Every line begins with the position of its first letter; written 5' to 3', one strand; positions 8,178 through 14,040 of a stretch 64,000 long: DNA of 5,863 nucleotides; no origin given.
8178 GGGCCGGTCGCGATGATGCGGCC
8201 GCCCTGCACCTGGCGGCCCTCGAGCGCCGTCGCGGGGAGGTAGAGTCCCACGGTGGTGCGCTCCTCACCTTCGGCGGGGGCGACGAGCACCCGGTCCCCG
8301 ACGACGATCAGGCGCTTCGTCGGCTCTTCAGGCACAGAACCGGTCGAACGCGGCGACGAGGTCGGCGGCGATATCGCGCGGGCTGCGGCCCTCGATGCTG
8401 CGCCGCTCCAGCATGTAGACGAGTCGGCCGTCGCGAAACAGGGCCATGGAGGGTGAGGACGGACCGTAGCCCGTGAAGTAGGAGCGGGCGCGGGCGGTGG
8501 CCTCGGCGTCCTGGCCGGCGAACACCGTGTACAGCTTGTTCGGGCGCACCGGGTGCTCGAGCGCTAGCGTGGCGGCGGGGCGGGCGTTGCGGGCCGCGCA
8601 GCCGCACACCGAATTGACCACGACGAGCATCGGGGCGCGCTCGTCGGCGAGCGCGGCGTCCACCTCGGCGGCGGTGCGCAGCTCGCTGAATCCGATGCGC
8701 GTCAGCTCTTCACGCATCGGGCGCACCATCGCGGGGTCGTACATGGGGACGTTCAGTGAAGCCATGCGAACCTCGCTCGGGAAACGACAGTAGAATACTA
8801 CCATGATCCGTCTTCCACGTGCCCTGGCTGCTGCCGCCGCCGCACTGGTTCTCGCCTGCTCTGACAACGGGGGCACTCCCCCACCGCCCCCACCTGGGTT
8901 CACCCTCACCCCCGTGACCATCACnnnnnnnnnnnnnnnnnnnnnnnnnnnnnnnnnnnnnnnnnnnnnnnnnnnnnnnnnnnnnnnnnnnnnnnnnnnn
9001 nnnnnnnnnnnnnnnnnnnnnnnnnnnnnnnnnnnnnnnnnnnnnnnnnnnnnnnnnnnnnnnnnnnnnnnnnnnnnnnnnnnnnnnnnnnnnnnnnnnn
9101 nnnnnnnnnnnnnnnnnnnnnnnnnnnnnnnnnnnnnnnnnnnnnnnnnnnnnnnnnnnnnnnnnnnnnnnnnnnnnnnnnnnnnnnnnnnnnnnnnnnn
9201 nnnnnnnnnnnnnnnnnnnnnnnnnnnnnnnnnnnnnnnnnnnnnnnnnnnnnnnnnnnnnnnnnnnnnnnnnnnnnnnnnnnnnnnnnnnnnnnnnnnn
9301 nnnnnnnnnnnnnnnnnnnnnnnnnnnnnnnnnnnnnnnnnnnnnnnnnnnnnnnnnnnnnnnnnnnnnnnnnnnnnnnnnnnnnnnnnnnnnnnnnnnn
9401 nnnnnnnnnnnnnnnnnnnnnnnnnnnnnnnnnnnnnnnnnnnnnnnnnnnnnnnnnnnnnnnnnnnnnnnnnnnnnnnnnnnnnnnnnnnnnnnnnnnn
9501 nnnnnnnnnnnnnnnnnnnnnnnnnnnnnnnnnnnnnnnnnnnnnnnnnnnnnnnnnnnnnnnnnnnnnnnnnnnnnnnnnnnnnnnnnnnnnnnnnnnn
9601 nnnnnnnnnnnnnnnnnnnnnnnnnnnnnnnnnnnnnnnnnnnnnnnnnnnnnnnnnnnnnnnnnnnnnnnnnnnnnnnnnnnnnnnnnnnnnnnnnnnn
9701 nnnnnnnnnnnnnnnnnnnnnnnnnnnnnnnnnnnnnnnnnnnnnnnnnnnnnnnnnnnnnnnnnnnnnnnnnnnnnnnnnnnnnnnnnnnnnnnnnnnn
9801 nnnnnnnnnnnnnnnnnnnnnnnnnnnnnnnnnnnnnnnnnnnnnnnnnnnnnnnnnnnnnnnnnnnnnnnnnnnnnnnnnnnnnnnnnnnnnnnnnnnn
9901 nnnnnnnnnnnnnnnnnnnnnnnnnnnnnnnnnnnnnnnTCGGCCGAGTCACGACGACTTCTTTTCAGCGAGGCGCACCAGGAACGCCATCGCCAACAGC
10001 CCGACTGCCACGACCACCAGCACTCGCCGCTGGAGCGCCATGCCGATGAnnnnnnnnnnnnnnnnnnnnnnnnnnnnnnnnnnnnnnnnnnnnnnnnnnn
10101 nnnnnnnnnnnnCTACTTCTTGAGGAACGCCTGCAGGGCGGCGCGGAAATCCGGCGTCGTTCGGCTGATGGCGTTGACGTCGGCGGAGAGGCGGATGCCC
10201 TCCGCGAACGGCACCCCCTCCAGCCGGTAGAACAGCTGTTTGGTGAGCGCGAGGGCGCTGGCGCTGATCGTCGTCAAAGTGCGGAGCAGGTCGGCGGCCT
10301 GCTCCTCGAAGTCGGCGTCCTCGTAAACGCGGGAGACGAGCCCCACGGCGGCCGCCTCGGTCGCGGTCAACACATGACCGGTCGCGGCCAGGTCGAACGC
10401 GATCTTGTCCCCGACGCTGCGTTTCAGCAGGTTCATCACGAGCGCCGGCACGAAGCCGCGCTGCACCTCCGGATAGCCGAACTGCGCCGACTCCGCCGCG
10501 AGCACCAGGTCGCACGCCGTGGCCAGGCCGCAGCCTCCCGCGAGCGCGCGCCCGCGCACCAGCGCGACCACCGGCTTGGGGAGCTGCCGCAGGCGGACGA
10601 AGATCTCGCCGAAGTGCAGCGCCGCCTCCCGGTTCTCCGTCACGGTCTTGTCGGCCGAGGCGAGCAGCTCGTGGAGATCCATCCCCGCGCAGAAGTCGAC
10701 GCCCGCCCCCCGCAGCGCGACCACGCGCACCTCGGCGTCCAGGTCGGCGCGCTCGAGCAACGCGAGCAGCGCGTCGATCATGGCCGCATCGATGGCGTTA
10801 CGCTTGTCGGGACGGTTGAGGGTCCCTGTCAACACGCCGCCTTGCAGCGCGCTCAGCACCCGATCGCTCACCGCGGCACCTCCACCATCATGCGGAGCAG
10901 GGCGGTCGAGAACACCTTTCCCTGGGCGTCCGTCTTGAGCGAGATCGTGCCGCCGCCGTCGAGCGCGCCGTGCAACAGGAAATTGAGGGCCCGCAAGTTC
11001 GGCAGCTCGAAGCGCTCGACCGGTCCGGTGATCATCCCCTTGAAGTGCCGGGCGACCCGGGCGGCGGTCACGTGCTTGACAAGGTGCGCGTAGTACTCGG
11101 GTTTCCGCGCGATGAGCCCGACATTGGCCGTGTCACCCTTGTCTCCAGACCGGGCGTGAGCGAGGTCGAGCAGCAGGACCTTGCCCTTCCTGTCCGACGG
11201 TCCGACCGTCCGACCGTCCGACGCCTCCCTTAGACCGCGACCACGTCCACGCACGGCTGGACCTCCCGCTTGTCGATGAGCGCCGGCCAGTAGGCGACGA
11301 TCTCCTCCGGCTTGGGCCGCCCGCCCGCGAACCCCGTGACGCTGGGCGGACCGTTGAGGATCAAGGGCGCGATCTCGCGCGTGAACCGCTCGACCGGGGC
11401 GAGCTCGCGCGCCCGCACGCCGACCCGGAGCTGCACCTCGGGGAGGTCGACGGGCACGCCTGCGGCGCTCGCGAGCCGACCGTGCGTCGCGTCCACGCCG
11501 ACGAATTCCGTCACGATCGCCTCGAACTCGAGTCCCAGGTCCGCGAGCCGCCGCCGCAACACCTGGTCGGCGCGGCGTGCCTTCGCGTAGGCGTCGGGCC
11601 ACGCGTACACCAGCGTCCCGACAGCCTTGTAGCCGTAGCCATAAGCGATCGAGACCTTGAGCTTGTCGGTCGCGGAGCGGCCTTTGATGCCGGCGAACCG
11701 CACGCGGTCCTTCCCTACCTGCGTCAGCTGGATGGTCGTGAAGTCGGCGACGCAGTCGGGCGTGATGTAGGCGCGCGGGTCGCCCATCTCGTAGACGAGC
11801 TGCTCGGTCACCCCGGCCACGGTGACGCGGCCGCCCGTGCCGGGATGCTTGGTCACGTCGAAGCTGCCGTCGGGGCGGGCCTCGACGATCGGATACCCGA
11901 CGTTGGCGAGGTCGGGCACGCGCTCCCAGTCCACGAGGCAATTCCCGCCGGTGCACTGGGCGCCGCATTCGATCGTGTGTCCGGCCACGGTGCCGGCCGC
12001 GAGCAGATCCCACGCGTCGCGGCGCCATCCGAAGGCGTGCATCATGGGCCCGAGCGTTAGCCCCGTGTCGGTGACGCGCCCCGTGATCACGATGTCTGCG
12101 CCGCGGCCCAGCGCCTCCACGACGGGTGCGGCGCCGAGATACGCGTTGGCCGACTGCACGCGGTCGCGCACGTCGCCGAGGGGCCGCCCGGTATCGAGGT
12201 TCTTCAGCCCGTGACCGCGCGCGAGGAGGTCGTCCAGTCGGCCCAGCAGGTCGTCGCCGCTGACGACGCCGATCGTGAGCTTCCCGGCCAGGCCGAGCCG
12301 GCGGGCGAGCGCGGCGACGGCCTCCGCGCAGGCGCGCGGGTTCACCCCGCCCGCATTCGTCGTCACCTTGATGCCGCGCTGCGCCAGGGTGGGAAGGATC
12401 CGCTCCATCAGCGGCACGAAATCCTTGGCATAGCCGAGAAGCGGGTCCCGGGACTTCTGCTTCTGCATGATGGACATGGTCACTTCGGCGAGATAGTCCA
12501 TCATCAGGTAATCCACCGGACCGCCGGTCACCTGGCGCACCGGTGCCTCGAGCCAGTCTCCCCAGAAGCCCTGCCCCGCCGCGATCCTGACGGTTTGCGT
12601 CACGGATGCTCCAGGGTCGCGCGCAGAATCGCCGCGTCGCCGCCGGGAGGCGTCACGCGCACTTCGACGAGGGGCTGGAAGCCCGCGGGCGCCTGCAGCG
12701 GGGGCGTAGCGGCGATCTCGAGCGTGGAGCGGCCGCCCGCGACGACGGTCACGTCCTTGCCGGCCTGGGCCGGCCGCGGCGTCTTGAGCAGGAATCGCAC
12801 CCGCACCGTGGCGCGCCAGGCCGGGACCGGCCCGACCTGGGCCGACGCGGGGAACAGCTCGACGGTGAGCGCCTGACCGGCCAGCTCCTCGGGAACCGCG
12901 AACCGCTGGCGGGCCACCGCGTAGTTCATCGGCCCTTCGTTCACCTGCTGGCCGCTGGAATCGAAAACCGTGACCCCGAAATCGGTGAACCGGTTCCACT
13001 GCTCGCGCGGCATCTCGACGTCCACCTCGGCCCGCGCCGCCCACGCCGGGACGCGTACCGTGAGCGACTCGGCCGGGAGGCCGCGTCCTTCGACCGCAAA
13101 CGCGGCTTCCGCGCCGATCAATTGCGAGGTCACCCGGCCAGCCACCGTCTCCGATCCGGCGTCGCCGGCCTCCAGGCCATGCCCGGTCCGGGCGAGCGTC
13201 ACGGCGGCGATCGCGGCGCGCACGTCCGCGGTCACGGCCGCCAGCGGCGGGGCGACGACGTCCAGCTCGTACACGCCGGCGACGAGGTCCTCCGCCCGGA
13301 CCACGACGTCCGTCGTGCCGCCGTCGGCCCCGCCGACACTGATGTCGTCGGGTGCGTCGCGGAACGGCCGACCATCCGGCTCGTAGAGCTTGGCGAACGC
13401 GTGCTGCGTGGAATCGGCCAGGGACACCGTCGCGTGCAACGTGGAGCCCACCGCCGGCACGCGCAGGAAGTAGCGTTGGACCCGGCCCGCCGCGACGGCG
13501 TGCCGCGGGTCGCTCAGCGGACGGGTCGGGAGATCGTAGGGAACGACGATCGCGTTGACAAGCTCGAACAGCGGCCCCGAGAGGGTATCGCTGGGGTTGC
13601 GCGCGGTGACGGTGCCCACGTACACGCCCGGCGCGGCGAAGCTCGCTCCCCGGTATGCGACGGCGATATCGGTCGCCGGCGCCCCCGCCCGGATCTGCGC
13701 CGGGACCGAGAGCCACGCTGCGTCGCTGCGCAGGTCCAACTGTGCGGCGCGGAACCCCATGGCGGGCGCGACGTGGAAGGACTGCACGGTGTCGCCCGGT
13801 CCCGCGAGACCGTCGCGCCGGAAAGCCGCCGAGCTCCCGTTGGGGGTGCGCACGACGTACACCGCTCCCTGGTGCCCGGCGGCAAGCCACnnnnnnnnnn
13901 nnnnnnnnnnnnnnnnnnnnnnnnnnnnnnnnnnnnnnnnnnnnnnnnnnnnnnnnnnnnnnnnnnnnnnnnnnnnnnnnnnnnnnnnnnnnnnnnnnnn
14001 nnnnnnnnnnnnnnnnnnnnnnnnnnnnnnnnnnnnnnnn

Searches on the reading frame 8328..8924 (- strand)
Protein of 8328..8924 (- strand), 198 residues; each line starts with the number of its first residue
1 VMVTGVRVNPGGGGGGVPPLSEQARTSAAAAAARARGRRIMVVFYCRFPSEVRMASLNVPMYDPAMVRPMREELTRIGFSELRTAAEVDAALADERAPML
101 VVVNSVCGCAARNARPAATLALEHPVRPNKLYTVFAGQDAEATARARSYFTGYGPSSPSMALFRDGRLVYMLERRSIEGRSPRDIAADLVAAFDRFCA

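Call 48: search_protein_families(library=pfam, proteins=[window:8328-8924:-], max_evalue=0.0001)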
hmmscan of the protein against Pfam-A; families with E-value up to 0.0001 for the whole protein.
window:8328-8924:- (198 aa): 1 family
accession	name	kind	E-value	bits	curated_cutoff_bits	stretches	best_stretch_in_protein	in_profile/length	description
PF06491.16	Disulph_isomer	-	3.3e-57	192.9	25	1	62-197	1-136/136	Disulphide isomerase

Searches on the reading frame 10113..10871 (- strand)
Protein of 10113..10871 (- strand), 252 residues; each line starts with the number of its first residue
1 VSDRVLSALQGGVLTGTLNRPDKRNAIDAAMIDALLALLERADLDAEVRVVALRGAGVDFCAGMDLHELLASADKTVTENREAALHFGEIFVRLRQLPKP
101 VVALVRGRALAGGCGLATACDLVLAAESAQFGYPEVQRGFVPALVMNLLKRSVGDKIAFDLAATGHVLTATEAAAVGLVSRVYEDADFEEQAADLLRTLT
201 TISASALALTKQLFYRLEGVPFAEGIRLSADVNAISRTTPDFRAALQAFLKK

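Call 48: search_protein_families(library=pfam, proteins=[window:10113-10871:-], max_evalue=0.0001)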
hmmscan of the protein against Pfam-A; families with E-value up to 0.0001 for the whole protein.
window:10113-10871:- (252 aa): 2 families
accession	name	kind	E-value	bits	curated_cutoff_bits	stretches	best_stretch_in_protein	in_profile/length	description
PF00378.25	ECH_1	-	4.7e-46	157.6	27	1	10-252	3-243/251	Enoyl-CoA hydratase/isomerase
PF16113.10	ECH_2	-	3.2e-31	109.5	27.2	1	17-201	5-190/335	Enoyl-CoA hydratase/isomerase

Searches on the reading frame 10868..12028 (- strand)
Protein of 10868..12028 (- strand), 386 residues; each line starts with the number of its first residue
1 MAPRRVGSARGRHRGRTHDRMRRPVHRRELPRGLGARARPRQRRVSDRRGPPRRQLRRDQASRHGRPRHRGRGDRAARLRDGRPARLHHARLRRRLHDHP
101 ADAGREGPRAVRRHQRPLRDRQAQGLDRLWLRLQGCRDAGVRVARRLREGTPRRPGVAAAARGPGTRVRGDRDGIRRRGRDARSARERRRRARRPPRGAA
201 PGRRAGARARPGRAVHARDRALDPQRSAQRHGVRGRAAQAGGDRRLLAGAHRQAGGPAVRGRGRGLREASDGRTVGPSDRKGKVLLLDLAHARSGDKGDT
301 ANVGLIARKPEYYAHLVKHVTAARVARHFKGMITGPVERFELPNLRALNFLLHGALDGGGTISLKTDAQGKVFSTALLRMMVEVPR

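Call 48: search_protein_families(library=pfam, proteins=[window:10868-12028:-], max_evalue=0.0001)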
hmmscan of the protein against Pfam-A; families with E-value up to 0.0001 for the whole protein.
window:10868-12028:- (386 aa): 1 family
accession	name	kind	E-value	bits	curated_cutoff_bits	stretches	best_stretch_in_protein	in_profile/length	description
PF23544.1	AtuA_ferredoxin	-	1.5e-28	99.8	27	1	286-382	3-112/113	AtuA ferredoxin-like domain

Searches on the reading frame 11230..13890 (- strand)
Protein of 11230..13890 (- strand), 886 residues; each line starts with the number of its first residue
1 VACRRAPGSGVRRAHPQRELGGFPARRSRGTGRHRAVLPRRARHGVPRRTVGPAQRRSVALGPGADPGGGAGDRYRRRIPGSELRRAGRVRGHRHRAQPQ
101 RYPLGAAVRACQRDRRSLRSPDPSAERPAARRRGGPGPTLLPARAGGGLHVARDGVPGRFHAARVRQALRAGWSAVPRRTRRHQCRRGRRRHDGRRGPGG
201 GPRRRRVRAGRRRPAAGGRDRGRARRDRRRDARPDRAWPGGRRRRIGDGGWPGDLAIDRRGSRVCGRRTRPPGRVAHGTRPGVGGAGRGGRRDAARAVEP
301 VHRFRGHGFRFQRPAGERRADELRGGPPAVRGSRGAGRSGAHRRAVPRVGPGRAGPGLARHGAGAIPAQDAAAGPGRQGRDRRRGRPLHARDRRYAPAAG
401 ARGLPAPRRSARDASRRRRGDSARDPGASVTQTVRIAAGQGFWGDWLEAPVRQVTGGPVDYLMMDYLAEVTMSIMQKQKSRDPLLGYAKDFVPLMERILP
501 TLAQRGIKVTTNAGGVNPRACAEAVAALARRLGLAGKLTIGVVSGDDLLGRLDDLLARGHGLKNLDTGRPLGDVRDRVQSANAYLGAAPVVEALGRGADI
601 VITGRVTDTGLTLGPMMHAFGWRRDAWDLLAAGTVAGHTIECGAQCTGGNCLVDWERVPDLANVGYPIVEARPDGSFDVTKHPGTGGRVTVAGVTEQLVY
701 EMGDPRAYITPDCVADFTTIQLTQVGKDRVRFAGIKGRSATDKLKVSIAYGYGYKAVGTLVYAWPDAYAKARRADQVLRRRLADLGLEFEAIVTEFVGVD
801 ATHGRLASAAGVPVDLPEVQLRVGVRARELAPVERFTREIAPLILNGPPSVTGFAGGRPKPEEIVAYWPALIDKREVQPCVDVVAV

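Call 48: search_protein_families(library=pfam, proteins=[window:11230-13890:-], max_evalue=0.0001)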
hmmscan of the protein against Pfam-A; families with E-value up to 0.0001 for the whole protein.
window:11230-13890:- (886 aa): 1 family
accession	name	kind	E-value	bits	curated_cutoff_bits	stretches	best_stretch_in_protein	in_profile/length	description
PF07287.17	AtuA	-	1.3e-150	502.4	22.8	1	434-881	1-435/437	Acyclic terpene utilisation family protein AtuA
